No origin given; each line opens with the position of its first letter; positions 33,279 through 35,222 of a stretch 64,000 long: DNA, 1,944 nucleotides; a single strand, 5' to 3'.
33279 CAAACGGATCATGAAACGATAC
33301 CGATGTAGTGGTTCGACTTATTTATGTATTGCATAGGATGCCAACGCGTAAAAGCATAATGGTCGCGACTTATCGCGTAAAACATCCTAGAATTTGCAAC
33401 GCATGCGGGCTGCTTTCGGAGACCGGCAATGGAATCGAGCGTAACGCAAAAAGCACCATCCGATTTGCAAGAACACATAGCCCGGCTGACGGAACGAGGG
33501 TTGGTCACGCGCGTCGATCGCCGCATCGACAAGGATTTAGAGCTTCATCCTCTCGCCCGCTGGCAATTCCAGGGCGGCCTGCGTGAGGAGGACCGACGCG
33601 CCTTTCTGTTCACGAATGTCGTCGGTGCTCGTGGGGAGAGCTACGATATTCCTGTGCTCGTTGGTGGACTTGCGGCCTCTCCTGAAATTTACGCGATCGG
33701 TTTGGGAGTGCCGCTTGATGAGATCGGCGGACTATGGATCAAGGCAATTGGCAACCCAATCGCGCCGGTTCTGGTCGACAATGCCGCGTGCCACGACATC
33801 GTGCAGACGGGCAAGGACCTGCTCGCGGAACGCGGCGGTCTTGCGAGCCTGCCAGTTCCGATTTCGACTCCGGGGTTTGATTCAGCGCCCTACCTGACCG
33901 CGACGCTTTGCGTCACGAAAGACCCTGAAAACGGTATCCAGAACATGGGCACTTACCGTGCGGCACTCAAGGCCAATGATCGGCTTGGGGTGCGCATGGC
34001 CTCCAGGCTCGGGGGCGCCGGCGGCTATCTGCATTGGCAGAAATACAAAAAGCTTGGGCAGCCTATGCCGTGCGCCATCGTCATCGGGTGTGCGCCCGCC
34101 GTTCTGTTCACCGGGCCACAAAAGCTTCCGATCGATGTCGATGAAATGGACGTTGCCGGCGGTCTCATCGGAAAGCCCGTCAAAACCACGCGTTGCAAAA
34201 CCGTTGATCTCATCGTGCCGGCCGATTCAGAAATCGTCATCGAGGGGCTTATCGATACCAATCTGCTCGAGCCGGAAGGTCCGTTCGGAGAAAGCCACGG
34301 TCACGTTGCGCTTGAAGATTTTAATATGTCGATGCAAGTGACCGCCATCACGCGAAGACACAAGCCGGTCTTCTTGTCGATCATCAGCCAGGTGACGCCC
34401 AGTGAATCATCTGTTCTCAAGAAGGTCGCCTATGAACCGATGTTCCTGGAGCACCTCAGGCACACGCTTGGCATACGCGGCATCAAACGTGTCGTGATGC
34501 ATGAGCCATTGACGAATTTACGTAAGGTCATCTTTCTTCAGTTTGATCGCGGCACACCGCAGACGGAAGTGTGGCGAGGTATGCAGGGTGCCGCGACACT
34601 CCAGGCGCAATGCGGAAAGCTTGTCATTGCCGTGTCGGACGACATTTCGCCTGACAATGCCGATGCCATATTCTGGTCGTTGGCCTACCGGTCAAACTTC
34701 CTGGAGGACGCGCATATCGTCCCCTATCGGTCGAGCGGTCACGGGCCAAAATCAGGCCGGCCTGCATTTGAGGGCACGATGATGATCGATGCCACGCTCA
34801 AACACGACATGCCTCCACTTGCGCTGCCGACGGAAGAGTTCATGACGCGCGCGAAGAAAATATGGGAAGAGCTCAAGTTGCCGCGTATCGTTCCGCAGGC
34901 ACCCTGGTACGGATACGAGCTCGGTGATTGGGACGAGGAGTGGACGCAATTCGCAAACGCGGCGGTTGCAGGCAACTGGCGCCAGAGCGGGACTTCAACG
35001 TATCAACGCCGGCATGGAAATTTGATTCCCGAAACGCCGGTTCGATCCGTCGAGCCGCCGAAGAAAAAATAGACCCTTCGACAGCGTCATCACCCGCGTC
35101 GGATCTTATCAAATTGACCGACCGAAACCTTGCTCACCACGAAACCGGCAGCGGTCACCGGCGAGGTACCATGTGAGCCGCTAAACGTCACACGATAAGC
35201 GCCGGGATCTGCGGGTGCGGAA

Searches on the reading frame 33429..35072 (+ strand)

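Call 3: search_protein_families(library=pfam, proteins=[window:33429-35072:+], max_evalue=0.01)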
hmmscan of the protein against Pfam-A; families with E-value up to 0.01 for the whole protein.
window:33429-35072:+ (547 aa): 3 families
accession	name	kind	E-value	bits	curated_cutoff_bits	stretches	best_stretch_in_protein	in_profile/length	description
PF01977.22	UbiD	-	1.8e-50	171.5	23.3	1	136-319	21-202/206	3-octaprenyl-4-hydroxybenzoate carboxy-lyase Rift-related domain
PF20696.2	UbiD_C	-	4.5e-10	40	24.2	1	335-455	8-127/127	3-octaprenyl-4-hydroxybenzoate carboxy-lyase C-terminal domain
PF20695.2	UbiD_N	-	2.3e-07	31.2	24.3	1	17-99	1-70/78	3-octaprenyl-4-hydroxybenzoate carboxy-lyase N-terminal domain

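Call 4: search_protein_families(library=ncbifam, proteins=[window:33429-35072:+], max_evalue=0.01)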
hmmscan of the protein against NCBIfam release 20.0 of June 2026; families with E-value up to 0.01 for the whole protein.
window:33429-35072:+ (547 aa): 7 families
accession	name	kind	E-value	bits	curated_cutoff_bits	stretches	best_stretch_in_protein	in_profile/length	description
TIGR00148.1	TIGR00148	subfamily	3e-58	197.5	244.85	1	14-457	2-437/438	UbiD family decarboxylase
TIGR03701.1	mena_SCO4490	equivalog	2.8e-46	158.2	495.9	1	112-430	108-413/433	menaquinone biosynthesis decarboxylase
NF041204.1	VdcC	exception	4.3e-42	144.1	650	1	12-459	3-439/467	non-oxidative hydroxyarylic acid decarboxylases subunit C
NF008175.0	PRK10922.1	equivalog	3.4e-34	118.2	788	1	117-431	126-430/497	4-hydroxy-3-polyprenylbenzoate decarboxylase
NF041219.1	BagN_FevL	exception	3.9e-30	104.8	1000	1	10-316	17-321/502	bagremycin/ferroverdin biosynthesis UbiD family decarboxylase BagN/FevL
TIGR02724.1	phenyl_P_beta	equivalog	1.1e-29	103.2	468.95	1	12-428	2-408/472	phenylphosphate carboxylase subunit beta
TIGR02723.1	phenyl_P_alpha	equivalog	3.5e-24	85.3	564.6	1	96-363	87-347/485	phenylphosphate carboxylase subunit alpha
